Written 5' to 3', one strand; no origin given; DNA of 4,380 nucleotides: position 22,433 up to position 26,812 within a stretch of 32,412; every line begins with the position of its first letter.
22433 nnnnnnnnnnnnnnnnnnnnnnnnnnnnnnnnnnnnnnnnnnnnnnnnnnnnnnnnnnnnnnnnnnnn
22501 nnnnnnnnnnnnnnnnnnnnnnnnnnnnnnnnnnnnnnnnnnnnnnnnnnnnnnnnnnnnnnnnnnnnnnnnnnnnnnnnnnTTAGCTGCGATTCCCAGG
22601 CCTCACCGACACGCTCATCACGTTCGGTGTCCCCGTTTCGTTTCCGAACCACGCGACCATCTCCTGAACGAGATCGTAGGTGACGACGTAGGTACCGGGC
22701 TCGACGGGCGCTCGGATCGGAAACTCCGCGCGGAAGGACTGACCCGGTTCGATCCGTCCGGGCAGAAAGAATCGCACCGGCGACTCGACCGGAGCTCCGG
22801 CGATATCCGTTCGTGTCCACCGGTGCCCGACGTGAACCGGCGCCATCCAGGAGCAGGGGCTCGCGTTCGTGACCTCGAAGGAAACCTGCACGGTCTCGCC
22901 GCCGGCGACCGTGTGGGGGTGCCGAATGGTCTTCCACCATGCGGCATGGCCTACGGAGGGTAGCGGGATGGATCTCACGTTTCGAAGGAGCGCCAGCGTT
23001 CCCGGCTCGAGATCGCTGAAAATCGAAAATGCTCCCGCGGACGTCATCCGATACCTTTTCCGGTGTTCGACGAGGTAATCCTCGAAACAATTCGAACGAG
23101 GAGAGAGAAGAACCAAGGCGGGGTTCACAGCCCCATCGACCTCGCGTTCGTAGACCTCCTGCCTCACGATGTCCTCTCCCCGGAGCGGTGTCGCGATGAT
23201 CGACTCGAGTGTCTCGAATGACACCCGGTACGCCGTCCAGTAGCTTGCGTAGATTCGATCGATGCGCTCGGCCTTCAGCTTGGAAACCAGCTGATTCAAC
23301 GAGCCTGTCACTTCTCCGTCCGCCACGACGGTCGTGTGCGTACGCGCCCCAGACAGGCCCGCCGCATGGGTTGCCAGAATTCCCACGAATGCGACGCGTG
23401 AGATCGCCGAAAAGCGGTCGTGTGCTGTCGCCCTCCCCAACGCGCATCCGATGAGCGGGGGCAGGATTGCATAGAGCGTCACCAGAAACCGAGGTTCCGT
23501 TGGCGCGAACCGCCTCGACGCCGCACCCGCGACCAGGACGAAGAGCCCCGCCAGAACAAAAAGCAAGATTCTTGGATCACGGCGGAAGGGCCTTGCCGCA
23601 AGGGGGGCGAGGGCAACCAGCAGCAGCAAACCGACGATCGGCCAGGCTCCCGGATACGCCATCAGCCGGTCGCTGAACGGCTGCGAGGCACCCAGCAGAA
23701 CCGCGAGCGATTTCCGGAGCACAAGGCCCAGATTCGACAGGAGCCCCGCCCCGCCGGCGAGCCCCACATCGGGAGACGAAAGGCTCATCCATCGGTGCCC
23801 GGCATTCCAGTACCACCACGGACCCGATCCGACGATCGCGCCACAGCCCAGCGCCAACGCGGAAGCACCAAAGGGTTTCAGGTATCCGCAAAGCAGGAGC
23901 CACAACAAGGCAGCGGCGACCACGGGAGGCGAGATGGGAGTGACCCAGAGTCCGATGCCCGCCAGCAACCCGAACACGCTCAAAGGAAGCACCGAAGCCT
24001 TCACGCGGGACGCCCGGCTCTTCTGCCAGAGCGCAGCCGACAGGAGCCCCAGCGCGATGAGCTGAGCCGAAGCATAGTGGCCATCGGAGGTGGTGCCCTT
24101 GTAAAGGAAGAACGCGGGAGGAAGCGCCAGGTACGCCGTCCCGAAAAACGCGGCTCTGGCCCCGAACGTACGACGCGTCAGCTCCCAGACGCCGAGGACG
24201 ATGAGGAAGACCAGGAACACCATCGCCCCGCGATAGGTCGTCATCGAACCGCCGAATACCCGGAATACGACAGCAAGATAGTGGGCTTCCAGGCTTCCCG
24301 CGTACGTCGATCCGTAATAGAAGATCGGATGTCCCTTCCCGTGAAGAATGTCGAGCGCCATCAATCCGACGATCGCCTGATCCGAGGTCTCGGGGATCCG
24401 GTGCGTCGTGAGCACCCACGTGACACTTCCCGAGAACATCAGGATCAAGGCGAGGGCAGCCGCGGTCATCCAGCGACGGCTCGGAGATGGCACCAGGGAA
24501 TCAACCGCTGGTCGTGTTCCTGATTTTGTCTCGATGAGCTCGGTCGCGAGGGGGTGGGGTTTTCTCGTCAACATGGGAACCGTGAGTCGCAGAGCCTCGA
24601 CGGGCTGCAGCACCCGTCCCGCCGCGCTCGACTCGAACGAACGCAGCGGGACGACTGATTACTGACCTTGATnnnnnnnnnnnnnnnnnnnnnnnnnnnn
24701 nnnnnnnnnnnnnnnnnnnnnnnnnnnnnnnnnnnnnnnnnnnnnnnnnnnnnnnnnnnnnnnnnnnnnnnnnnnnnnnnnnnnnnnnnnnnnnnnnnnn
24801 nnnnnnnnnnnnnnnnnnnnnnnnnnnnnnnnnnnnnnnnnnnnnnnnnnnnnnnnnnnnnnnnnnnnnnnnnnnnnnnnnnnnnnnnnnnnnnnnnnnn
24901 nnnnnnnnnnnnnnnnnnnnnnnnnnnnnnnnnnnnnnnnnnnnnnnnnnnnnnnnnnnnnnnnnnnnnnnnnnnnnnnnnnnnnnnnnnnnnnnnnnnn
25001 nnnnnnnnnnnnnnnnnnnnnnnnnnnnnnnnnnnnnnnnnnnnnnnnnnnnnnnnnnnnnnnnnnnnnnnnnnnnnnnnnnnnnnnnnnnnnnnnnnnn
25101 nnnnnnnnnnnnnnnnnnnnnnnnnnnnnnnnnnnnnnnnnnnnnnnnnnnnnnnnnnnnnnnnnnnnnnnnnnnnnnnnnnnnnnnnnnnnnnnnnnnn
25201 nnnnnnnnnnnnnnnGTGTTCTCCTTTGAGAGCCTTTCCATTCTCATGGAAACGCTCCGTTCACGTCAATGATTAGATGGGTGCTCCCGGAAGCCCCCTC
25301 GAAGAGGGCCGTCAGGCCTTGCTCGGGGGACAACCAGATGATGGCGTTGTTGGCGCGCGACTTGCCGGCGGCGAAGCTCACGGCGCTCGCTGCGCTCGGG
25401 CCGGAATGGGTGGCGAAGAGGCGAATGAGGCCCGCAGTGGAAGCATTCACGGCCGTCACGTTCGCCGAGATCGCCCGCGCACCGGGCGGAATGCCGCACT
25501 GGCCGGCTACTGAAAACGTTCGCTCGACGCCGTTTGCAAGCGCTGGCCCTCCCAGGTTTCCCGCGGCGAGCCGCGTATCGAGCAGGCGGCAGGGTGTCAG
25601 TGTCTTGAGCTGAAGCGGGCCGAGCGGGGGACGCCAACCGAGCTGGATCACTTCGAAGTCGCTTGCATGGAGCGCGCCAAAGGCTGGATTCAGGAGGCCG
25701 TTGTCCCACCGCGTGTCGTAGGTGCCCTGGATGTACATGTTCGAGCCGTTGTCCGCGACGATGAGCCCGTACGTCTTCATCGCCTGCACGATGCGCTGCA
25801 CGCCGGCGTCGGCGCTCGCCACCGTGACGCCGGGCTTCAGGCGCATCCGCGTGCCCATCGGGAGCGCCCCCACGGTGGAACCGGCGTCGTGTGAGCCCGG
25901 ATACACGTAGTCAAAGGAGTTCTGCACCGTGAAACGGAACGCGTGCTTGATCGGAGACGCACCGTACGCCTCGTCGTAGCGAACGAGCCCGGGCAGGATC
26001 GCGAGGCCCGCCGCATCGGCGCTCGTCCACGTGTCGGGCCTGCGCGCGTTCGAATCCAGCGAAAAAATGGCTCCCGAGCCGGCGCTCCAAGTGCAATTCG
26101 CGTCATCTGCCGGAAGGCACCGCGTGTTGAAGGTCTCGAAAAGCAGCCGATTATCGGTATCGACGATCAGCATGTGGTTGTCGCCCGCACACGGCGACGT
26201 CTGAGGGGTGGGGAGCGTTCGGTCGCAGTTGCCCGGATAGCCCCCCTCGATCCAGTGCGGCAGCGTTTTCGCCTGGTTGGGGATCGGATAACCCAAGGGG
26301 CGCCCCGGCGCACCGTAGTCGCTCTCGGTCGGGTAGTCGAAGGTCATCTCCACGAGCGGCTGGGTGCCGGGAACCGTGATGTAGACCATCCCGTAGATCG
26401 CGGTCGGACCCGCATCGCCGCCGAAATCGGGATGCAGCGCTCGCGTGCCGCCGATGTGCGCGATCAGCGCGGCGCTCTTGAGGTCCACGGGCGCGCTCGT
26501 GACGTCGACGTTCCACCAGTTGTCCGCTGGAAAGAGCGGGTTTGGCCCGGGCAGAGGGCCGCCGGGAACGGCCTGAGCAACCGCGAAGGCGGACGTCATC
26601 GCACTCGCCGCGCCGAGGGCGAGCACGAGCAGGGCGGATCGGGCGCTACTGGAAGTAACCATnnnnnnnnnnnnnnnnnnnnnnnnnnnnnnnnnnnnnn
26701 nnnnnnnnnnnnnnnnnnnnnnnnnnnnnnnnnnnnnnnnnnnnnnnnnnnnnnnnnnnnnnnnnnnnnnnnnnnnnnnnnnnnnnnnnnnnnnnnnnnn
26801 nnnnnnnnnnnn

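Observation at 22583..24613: A GT-C glycosyltransferase is embedded in the cargo operon: candidate periplasmic protein glycosylation or glycan-anchoring step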

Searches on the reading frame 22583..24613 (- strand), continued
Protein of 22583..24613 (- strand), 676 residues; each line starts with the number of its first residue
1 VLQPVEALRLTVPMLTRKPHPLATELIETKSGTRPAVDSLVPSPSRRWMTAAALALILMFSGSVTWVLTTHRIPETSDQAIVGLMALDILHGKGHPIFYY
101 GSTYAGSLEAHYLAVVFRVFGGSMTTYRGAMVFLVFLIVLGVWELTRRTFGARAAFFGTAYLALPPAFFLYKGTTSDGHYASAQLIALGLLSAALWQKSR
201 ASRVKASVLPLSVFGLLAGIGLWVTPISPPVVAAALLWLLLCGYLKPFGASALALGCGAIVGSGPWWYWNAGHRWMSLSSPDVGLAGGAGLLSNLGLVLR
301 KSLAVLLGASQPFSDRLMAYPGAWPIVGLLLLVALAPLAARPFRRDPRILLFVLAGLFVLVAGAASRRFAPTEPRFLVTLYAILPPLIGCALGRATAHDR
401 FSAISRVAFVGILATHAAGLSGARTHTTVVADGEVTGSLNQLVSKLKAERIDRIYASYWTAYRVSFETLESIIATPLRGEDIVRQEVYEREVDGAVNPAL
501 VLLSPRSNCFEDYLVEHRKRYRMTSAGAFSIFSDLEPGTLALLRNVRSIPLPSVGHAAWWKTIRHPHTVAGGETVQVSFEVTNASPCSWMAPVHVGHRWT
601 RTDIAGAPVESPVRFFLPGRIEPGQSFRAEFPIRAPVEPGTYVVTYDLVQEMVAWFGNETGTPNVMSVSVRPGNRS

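Call 69: search_protein_families(library=ncbifam, proteins=[L031:12733-13719:+, L031:11891-12571:+, L031:15343-16107:+, L031:16127-16993:+, L031:9896-11851:+, L031:13828-15264:+], max_evalue=0.001)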
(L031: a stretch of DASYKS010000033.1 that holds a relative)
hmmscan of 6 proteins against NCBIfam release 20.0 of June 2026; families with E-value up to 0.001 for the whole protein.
L031:12733-13719:+ (328 aa): 11 families
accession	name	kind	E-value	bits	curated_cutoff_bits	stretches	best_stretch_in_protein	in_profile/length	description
TIGR03965.1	mycofact_glyco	equivalog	5.7e-25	88.1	280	2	13-129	74-191/467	mycofactocin biosynthesis glycosyltransferase MftF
NF041875.1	EPS_EpsD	equivalog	1.4e-14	54.2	370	1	15-110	1-98/325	exopolysaccharide biosynthesis glycosyltransferase EpsD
TIGR04283.1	glyco_like_mftF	equivalog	2.6e-11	43.5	182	1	15-118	1-99/221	TIGR04283 family arsenosugar biosynthesis glycosyltransferase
NF007482.0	PRK10073.1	equivalog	7.6e-10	38.3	423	1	14-139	7-134/334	glycosyltransferase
TIGR03937.1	PgaC_IcaA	equivalog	1.2e-08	34.4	422.3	1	16-125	48-159/407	poly-beta-1,6-N-acetyl-D-glucosamine synthase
NF050819.1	PolSacchBiosHfsG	equivalog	2.1e-06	27.2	500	1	11-102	10-102/302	polysaccharide biosynthesis protein HfsG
TIGR04009.1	wcaE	equivalog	2.8e-06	26.8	369.2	1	37-102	29-93/248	colanic acid biosynthesis glycosyltransferase WcaE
NF047683.1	TeichurnBiosyTuaG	equivalog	3.6e-05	23.5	400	1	15-106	8-101/252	teichuronic acid biosynthesis protein TuaG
TIGR03469.1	HpnB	hypoth_equivalog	0.00011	21.4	379.25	1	14-107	45-151/386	hopene-associated glycosyltransferase HpnB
NF038299.1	EPS_HpsN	equivalog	0.00024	20.2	425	0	15-126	3-116/317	hormogonium polysaccharide biosynthesis glycosyltransferase HpsN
NF045692.1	OglycostaseCruG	equivalog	0.00097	18.2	600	0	14-62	42-91/386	2'-O-glycosyltransferase CruG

L031:11891-12571:+ (226 aa): 0 families

L031:15343-16107:+ (254 aa): 7 families
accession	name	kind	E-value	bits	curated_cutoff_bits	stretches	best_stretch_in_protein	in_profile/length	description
NF050109.1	galactan_ABC_perm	equivalog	2.5e-27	96.1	380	1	4-254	17-272/272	galactan export ABC transporter permease subunit Wzm/RfbD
NF050053.1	CapPschTportKpsM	equivalog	2.2e-13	50.8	300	1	9-235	3-237/257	capsule polysaccharide transporter KpsM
NF011648.0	PRK15066.1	subfamily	5e-07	29.5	225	1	33-242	28-247/257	ABC transporter permease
NF011723.0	PRK15176.1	equivalog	1.5e-06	28.2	297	1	4-215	14-228/264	Vi polysaccharide ABC transporter inner membrane protein VexB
TIGR00025.1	Mtu_efflux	paralog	2.8e-05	23.8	146.9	1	37-237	15-221/238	ABC transporter efflux protein, DrrB family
TIGR03062.1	pip_yhgE_Cterm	subfamily_domain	0.00034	20.3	102.2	1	105-245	67-205/208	YhgE/Pip family protein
TIGR01291.1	nodJ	subfamily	0.00036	20.2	206.65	1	127-233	130-237/253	ABC-2 type transporter, NodJ family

L031:16127-16993:+ (288 aa): 181 families (the best 25 are shown)
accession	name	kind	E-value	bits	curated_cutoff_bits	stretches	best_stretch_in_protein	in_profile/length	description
NF010065.0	PRK13545.1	equivalog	3.5e-63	214.1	538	1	10-246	4-235/549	teichoic acids export protein ATP-binding subunit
NF050108.1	galactan_ABC_ATP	equivalog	2.8e-58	197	400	1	47-248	42-243/244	galactan export ABC transporter ATP-binding subunit Wzt/RfbE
NF010066.0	PRK13546.1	equivalog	1.9e-57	194.6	320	1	11-246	5-235/264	teichoic acids export ABC transporter ATP-binding subunit TagH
TIGR01188.1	drrA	subfamily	7.1e-31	107.6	312.45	1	44-249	3-219/302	daunorubicin resistance ABC transporter, ATP-binding protein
TIGR04521.1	ECF_ATPase_2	equivalog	7.1e-25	87.6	330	2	48-98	19-69/279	energy-coupling factor transporter ATPase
NF010059.0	PRK13536.1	equivalog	7.3e-25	87.4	549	1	26-240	35-260/342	nodulation factor ABC transporter ATP-binding protein NodI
NF040873.1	AztA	equivalog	6.5e-23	81.3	220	1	44-220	2-185/191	zinc ABC transporter ATP-binding protein AztA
TIGR03740.1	galliderm_ABC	subfamily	3.3e-22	79.2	309.75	1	43-217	9-187/223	lantibiotic protection ABC transporter ATP-binding subunit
TIGR03375.1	type_I_sec_LssB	subfamily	7.1e-22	77.5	693.1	2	46-93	479-526/696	type I secretion system permease/ATPase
TIGR01288.1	nodI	equivalog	1.1e-21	77.1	424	1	33-236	3-217/303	nodulation factor ABC transporter ATP-binding protein NodI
NF010060.0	PRK13537.1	equivalog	1.4e-21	76.8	521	1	36-244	17-236/314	nodulation factor ABC transporter ATP-binding protein NodI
TIGR02673.1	FtsE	equivalog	2e-21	76.6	264.85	2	37-96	4-64/214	cell division ATP-binding protein FtsE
TIGR04520.1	ECF_ATPase_1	equivalog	3e-21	76.1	315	2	44-96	10-64/269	energy-coupling factor transporter ATPase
TIGR01166.1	cbiO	subfamily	3.8e-21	75.4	211.8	2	48-94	6-52/190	cobalt ABC transporter, ATP-binding protein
TIGR02769.1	nickel_nikE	equivalog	2.4e-19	69.8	332.55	2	33-98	12-75/265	nickel import ATP-binding protein NikE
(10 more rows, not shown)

L031:9896-11851:+ (651 aa): 1 family
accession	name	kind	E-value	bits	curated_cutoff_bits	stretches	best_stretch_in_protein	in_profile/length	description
TIGR03663.1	TIGR03663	subfamily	1.1e-08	34.6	126.25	1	29-147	3-117/435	flippase activity-associated protein Agl23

L031:13828-15264:+ (478 aa): 9 families
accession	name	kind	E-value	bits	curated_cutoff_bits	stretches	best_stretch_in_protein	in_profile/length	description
NF047558.1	TPR_END_plus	domain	9.7e-13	47.9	32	1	408-469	2-56/56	TPR end-of-group domain-containing protein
TIGR02521.1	type_IV_pilW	equivalog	5.2e-07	29.5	154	0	346-398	36-88/234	type IV pilus biogenesis/stability protein PilW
NF040959.1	MamA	equivalog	1.1e-06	28.2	200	1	259-395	60-193/204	magnetosome protein MamA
NF002725.1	PRK02603.1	equivalog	6.6e-06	26.2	143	0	282-360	46-125/173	photosystem I assembly protein Ycf3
TIGR02917.1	PEP_TPR_lipo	equivalog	1.3e-05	23.3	312.2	0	352-398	204-250/899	XrtA/PEP-CTERM system TPR-repeat protein PrsT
NF008757.0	PRK11788.1-5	equivalog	0.00011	21.5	363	0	132-195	185-245/388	lipopolysaccharide assembly protein LapB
TIGR02552.1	LcrH_SycD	equivalog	0.00016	21.4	104.8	0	254-300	70-115/136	SycD/LcrH family type III secretion system chaperone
NF008391.2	PRK11189.1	equivalog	0.00034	20.2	250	0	340-395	98-153/297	lipoprotein NlpI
TIGR03939.1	PGA_TPR_OMP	equivalog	0.00053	18.3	366.65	0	344-430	89-177/800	poly-beta-1,6 N-acetyl-D-glucosamine export porin PgaA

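Call 75: search_protein_families(library=pfam, proteins=[L001:4736-6745:-], max_evalue=0.01)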
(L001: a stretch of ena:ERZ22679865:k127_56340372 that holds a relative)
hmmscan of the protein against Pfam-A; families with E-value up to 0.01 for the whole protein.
L001:4736-6745:- (669 aa): 1 family
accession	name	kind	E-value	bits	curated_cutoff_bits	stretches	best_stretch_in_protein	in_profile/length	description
PF13231.12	PMT_2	-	0.00013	22.6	26.1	1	89-236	4-145/160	Dolichyl-phosphate-mannose-protein mannosyltransferase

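Call 81: search_protein_families(library=phrogs, proteins=[window:22583-24613:-], max_evalue=0.01)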
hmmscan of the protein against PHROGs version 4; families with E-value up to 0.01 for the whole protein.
window:22583-24613:- (676 aa): 0 families

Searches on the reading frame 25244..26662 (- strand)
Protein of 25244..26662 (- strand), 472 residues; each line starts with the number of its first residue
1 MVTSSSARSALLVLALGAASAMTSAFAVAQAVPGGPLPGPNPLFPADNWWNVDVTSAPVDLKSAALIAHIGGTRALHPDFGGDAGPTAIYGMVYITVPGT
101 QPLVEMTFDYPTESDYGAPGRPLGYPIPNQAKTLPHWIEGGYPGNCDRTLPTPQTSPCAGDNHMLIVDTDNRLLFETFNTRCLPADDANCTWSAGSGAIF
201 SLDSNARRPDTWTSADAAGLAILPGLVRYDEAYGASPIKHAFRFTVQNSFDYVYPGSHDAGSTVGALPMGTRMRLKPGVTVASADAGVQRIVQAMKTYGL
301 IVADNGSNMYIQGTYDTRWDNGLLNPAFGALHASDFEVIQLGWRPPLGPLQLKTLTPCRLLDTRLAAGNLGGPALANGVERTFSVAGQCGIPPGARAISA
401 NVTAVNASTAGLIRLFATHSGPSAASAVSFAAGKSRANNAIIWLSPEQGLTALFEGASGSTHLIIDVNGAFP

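Call 5: search_protein_families(library=pfam, proteins=[window:25244-26662:-], max_evalue=0.01)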
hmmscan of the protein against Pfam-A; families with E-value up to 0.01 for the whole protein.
window:25244-26662:- (472 aa): 0 families

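Call 6: search_protein_families(library=ncbifam, proteins=[window:25244-26662:-], max_evalue=0.01)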
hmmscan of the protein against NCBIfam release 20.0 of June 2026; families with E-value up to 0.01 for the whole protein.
window:25244-26662:- (472 aa): 0 families

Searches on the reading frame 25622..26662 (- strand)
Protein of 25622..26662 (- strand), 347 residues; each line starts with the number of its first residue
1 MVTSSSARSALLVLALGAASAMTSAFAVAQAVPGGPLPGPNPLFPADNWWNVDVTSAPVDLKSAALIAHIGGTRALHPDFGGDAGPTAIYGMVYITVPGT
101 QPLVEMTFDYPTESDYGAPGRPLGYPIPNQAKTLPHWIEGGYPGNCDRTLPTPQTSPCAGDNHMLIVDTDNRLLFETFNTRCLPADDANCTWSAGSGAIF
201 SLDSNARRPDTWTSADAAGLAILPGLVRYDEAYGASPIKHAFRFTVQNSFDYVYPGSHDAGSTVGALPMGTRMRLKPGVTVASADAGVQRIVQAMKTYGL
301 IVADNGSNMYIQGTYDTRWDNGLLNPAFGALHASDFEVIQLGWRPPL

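Call 80: search_solved_structures(query=window:25622-26662:-, max_evalue=10)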
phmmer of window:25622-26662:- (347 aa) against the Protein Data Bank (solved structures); distinct sequences matched with E-value up to 10: 2.
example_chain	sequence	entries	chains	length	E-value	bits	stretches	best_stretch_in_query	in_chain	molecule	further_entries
6z2a_B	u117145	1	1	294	1.6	11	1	85-117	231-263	Histone-lysine N-methyltransferase, H3 lysine-9 specific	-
6z2a_A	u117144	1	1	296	1.6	11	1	85-117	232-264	Histone-lysine N-methyltransferase, H3 lysine-9 specific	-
